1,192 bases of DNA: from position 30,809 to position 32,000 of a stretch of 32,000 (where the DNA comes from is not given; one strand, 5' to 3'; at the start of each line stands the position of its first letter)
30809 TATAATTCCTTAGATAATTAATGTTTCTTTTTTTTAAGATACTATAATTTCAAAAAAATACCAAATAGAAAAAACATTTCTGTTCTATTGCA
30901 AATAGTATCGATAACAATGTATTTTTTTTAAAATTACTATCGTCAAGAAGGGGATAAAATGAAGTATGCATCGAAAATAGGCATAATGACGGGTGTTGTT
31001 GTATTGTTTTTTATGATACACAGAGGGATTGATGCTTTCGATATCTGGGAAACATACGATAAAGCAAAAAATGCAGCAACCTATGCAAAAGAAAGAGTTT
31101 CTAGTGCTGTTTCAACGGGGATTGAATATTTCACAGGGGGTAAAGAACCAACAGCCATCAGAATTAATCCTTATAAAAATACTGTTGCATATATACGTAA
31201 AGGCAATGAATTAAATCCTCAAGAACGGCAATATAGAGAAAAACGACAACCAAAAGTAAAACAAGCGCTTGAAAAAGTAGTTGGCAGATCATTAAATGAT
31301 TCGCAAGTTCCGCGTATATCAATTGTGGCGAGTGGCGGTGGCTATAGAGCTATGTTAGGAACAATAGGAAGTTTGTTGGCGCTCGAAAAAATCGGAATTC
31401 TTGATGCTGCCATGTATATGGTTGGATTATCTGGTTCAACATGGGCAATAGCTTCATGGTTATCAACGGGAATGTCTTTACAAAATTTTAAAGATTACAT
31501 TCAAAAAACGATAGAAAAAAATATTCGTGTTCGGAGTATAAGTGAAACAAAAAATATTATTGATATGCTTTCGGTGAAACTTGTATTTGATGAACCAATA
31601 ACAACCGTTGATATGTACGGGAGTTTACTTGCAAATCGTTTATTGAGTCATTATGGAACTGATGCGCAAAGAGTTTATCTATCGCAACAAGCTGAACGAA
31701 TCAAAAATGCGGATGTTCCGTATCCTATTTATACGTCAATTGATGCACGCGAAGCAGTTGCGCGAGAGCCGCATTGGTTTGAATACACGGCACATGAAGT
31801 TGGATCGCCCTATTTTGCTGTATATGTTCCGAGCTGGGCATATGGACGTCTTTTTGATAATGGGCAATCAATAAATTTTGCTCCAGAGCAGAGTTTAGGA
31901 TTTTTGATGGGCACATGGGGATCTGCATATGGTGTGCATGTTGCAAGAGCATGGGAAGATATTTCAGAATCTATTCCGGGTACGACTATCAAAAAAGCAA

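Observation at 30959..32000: Eukaryote-like cytosolic-phospholipase-A2-type lipase with an N-terminal membrane anchor (ORF missing from the supplied track)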

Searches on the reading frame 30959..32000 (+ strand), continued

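Call 44: fold_search(model_id=the predicted structure, library=pdb)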
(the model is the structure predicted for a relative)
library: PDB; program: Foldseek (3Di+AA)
matches with E <= 10: 144; with E <= 0.001: 15
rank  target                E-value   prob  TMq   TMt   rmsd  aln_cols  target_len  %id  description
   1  1cjy_B                7.2e-28  1.00  0.71  0.65   5.5       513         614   27  HUMAN CYTOSOLIC PHOSPHOLIPASE A2 (released 2000-04-20)
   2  1cjy_A                8.4e-28  1.00  0.72  0.64   5.6       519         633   27  HUMAN CYTOSOLIC PHOSPHOLIPASE A2 (released 2000-04-20)
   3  5iz5_A                7.4e-27  1.00  0.71  0.53   4.8       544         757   22  Human GIVD cytosolic phospholipase A2 (released 2016-06-08)
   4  5iz5_B                7.2e-26  1.00  0.71  0.54   4.3       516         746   24  Human GIVD cytosolic phospholipase A2 (released 2016-06-08)
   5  5ixc_A                1.0e-22  1.00  0.66  0.54   5.4       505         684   21  Human GIVD cytosolic phospholipase A2 in complex with Methyl gamma-Linolenyl Fluorophosphonate (released 2016-06-08)
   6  5ixc_B                1.8e-22  1.00  0.66  0.55   5.6       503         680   21  Human GIVD cytosolic phospholipase A2 in complex with Methyl gamma-Linolenyl Fluorophosphonate (released 2016-06-08)
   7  5izr_A                6.1e-22  1.00  0.66  0.55   5.9       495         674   22  Human GIVD cytosolic phospholipase A2 in complex with Methyl gamma-Linolenyl Fluorophosphonate inhibitor and Terbium C (released 2016-06-08)
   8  5izr_B                7.1e-22  1.00  0.67  0.56   4.7       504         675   23  Human GIVD cytosolic phospholipase A2 in complex with Methyl gamma-Linolenyl Fluorophosphonate inhibitor and Terbium C (released 2016-06-08)
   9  5izr_D                9.0e-22  1.00  0.65  0.55   4.6       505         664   21  Human GIVD cytosolic phospholipase A2 in complex with Methyl gamma-Linolenyl Fluorophosphonate inhibitor and Terbium C (released 2016-06-08)
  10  5izr_C                3.9e-21  1.00  0.64  0.55   5.0       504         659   21  Human GIVD cytosolic phospholipase A2 in complex with Methyl gamma-Linolenyl Fluorophosphonate inhibitor and Terbium C (released 2016-06-08)
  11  4akf                  2.2e-04  1.00  0.25  0.25  15.7       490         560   11  Crystal structure of VipD from Legionella pneumophila (released 2012-12-26)
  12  4kyi_G                3.0e-04  1.00  0.28  0.29  15.9       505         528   10  Crystal structure of the phospholipase VipD from Legionella pneumophila in complex with the human GTPase Rab5 (released 2014-08-13)
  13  9ion_C                4.8e-04  1.00  0.31  0.52   9.8       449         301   11  Cryo-EM structure of cUA bound CapE filament (released 2025-05-21)
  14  4kyi_E                9.0e-04  0.99  0.26  0.28  16.3       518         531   10  Crystal structure of the phospholipase VipD from Legionella pneumophila in complex with the human GTPase Rab5 (released 2014-08-13)
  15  9ioq                  9.4e-04  1.00  0.28  0.44  11.3       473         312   12  Crystal structure of CapE bound cUA (released 2025-05-21)
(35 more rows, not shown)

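Call 45: find_related_loci(query=P0117, collection=viral_contigs, flank=8000)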
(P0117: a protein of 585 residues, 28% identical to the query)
Query P0117 (585 aa) in viral_contigs; peptide patterns used: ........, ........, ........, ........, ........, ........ (x = any residue, [..] = any of these).
2 stretches matched a pattern, but none encodes a relative of the query by tblastn (E <= 1e-3).

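Call 46: find_related_loci(query=A2, collection=viral_contigs, flank=8000)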
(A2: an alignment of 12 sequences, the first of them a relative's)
Query A2 (556 aa) in viral_contigs; peptide patterns used: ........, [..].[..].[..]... (x = any residue, [..] = any of these).
13 stretches matched a pattern; 1 encode a relative of the query (tblastn E <= 1e-3); 1 distinct loci.
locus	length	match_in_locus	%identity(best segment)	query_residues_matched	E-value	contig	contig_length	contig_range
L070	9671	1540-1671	41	118-161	8e-5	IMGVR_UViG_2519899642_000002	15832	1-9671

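Call 55: search_protein_representatives(alignment_id=A1)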
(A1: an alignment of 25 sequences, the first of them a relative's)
Query: 25 sequences, 540 profile positions. Proteins with E-value up to 0.001 (for the whole library): 7174; up to 1e-10: 2576; up to 1e-30: 1460. The best 150 are listed.
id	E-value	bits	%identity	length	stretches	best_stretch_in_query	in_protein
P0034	2.2e-209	712.9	-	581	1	7-539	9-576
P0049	1.8e-195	667.0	-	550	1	11-537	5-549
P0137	5.8e-194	662.0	-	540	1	53-539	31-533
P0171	1.1e-174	598.4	-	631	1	58-537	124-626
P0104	6.3e-174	595.9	-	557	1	3-538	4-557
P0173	2.5e-173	593.9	-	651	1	58-538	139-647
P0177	2.5e-172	590.6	-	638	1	51-537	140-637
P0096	3.0e-171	587.0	-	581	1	6-539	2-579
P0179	4.0e-171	586.6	-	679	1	34-539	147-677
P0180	5.8e-171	586.1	-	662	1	59-539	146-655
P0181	7.2e-171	585.8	-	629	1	74-539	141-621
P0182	1.6e-170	584.7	-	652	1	53-537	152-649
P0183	2.6e-170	583.9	-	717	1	24-538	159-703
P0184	1.1e-169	581.8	-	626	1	53-538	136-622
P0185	4.5e-169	579.8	-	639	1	54-536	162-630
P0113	3.8e-166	570.2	-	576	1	13-539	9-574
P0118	2.5e-139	481.7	-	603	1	17-534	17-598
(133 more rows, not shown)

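Call 59: search_protein_families(library=pfam, proteins=[L001:5800-6120:-, L001:6189-6866:-], max_evalue=0.1)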
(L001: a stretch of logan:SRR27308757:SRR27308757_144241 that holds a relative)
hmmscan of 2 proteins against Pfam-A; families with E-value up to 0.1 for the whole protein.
L001:5800-6120:- (106 aa): 0 families

L001:6189-6866:- (225 aa): 0 families

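Call 68: find_encoding_contigs(protein=P0171, flank=7000, max_places=2)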
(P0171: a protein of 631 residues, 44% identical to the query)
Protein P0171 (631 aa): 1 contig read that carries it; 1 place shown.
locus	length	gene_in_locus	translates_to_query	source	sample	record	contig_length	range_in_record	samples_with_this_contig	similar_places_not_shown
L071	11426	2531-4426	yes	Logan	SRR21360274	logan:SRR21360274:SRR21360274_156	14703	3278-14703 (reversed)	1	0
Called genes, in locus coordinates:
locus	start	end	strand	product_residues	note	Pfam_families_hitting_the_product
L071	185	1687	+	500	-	PF01336:tRNA_anti-codon, PF00152:tRNA-synt_2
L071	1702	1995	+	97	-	PF22600:MTPAP-like_central (weak), PF01909:NTP_transf_2, PF18765:Polbeta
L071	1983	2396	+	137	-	PF08780:NTase_sub_bind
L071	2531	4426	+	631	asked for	PF01735:PLA2_B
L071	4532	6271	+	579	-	PF01368:DHH, PF02272:DHHA1, PF17768:RecJ_OB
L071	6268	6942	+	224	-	PF02224:Cytidylate_kin, PF13189:Cytidylate_kin2, PF13238:AAA_18 (faint)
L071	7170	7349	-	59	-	-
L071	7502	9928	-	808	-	PF02190:LON_substr_bdg, PF13401:AAA_22 (faint), PF00004:AAA, PF07728:AAA_5, PF22667:Lon_lid, PF05362:Lon_C, PF13541:ChlI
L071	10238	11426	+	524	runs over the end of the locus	PF03219:TLC, PF07690:MFS_1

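Call 76: fold_search(model_id=the predicted structure, library=viral)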
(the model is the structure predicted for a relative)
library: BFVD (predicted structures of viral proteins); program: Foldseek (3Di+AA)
matches with E <= 10: 103; with E <= 0.001: 8
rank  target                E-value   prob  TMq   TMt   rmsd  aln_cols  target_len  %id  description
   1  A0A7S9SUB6            5.2e-05  1.00  0.27  0.42  15.1       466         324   12  PNPLA domain-containing protein [Virus NIOZ-UU159]
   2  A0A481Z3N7            6.7e-05  1.00  0.29  0.34  11.6       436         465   11  Patatin-like phospholipase [Mimivirus LCMiAC02]
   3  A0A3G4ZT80            2.9e-04  1.00  0.28  0.39  16.1       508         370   10  Patatin [Edafosvirus sp.]
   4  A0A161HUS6            4.0e-04  1.00  0.29  0.45  14.8       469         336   11  PNPLA domain-containing protein [Powai lake megavirus]
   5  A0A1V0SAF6            4.6e-04  1.00  0.32  0.50   9.7       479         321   11  Patatin-like phospholipase [Catovirus CTV1]
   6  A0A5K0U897            4.9e-04  1.00  0.30  0.41   8.7       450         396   10  Lysophospholipase-like [Yasminevirus sp. GU-2018]
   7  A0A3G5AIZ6            5.6e-04  1.00  0.28  0.39  10.6       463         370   11  Patatin-like phospholipase [Solumvirus sp.]
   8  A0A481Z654            8.7e-04  1.00  0.31  0.32   9.5       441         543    9  Patatin-like phospholipase [Pithovirus LCPAC202]
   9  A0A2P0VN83            1.1e-03  1.00  0.18  0.30   8.3       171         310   13  Patatin-like phospholipase [Tetraselmis virus 1]
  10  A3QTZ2                2.8e-03  0.98  0.28  0.39  15.4       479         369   13  Patatin-like phospholipase-like protein [Oryctes rhinoceros nudivirus]
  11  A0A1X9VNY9            3.7e-03  1.00  0.25  0.48   9.0       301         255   13  Putative patatin-like phospholipase (Fragment) [Mimivirus AB-566-O17]
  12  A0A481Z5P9            3.7e-03  1.00  0.17  0.25   7.8       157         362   15  Patatin-like phospholipase [Pithovirus LCPAC103]
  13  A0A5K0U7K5            4.7e-03  0.89  0.20  0.24  27.1       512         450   11  PNPLA domain-containing protein (Fragment) [Yasminevirus sp. GU-2018]
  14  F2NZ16                5.2e-03  1.00  0.28  0.53   9.1       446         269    8  Complete DpAV4 genome [Diadromus pulchellus ascovirus 4a]
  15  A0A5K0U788            5.5e-03  0.99  0.17  0.31   7.6       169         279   14  Acyl transferase/acyl hydrolase/lysophospholipase [Yasminevirus sp. GU-2018]
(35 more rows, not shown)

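Call 78: predict_structure(alignment_id=A3)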
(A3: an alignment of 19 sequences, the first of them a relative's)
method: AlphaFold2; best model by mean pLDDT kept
length: 631 residues; sequences in the alignment: 19
mean_pLDDT: 83.9   pTM: 0.75
mean pLDDT of the five models: 83.9, 82.0, 81.9, 80.9, 80.5
residues with pLDDT >= 90: 267; 70-90: 268; 50-70: 73; < 50: 23
segments of 3 or more residues with pLDDT < 50: 1-6, 8-19, 124-126
pLDDT, mean of each block of 10 residues (from residue 1): 44 44 85 93 90 89 83 91 92 87 78 77 56 73 87 94 96 98 95 91 92 96 94 91 94 92 82 84 82 88 87 91 94 76 84 93 94 91 88 62 57 62 65 79 90 86 61 85 92 75 85 90 90 93 92 82 77 83 73 90 94 96 92 46
secondary structure, 60 per line:
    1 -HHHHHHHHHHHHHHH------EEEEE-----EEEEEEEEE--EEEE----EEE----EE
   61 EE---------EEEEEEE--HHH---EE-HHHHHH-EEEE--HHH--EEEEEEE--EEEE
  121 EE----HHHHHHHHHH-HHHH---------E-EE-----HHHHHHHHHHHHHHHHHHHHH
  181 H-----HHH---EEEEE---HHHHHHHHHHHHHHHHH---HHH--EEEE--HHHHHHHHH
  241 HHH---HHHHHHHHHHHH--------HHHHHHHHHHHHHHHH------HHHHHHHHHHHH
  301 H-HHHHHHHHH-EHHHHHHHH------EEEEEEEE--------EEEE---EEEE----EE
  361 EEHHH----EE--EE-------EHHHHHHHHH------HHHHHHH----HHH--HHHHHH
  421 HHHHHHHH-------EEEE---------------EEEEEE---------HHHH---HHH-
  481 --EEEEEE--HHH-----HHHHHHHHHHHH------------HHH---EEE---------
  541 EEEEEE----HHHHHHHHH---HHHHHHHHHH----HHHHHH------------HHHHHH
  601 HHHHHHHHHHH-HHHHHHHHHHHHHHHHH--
elements in order: H2-16 E23-27 E33-41 E44-47 E52-54 E59-62 E72-78 H90-95 E97-100 E108-114 E117-122 H127-136 H138-141 H160-181 E193-197 H201-217 E226-229 H232-243 H247-258 H267-282 H289-301 H303-311 H314-321 E328-335 E344-347 E351-354 E359-362 H384-392 H399-405 H415-428 E436-439 E455-460 H470-473 E483-488 H499-510 E529-531 E541-546 H551-559 H563-572 H577-582 H595-611 H613-629

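Call 80: fold_search(model_id=the predicted structure, library=pdb)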
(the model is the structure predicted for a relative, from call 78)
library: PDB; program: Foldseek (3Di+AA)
matches with E <= 10: 378; with E <= 0.001: 12
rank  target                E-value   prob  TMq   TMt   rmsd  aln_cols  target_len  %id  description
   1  1cjy_B                6.7e-31  1.00  0.62  0.64  11.3       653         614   24  HUMAN CYTOSOLIC PHOSPHOLIPASE A2 (released 2000-04-20)
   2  5iz5_B                6.8e-30  1.00  0.62  0.53  11.6       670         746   20  Human GIVD cytosolic phospholipase A2 (released 2016-06-08)
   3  1cjy_A                8.9e-30  1.00  0.61  0.61  11.6       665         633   23  HUMAN CYTOSOLIC PHOSPHOLIPASE A2 (released 2000-04-20)
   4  5iz5_A                1.7e-29  1.00  0.62  0.52  11.5       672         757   20  Human GIVD cytosolic phospholipase A2 (released 2016-06-08)
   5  5ixc_A                1.1e-25  1.00  0.58  0.54  12.1       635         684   21  Human GIVD cytosolic phospholipase A2 in complex with Methyl gamma-Linolenyl Fluorophosphonate (released 2016-06-08)
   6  5ixc_B                1.3e-25  1.00  0.57  0.54  12.3       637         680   21  Human GIVD cytosolic phospholipase A2 in complex with Methyl gamma-Linolenyl Fluorophosphonate (released 2016-06-08)
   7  5izr_A                5.9e-25  1.00  0.56  0.53  12.3       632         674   20  Human GIVD cytosolic phospholipase A2 in complex with Methyl gamma-Linolenyl Fluorophosphonate inhibitor and Terbium C (released 2016-06-08)
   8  5izr_B                6.9e-25  1.00  0.56  0.53  12.6       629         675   20  Human GIVD cytosolic phospholipase A2 in complex with Methyl gamma-Linolenyl Fluorophosphonate inhibitor and Terbium C (released 2016-06-08)
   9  5izr_C                1.8e-24  1.00  0.56  0.54  12.3       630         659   20  Human GIVD cytosolic phospholipase A2 in complex with Methyl gamma-Linolenyl Fluorophosphonate inhibitor and Terbium C (released 2016-06-08)
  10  5izr_D                3.4e-24  1.00  0.55  0.52  12.8       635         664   20  Human GIVD cytosolic phospholipase A2 in complex with Methyl gamma-Linolenyl Fluorophosphonate inhibitor and Terbium C (released 2016-06-08)
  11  9iop_C                7.9e-04  1.00  0.23  0.41   8.8       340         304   12  Cryo-EM structure of cUA and MAFP bound CapE filament (released 2025-05-21)
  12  9ion_D                9.7e-04  1.00  0.22  0.40   9.4       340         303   11  Cryo-EM structure of cUA bound CapE filament (released 2025-05-21)
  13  4kyi_A                1.6e-03  0.99  0.26  0.31  13.7       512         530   10  Crystal structure of the phospholipase VipD from Legionella pneumophila in complex with the human GTPase Rab5 (released 2014-08-13)
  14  9ioq                  2.2e-03  0.99  0.23  0.40   9.4       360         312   11  Crystal structure of CapE bound cUA (released 2025-05-21)
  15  3tu3_B                2.9e-03  0.99  0.16  0.18   9.5       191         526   18  1.92 Angstrom resolution crystal structure of the full-length SpcU in complex with full-length ExoU from the type III  (released 2012-05-23)
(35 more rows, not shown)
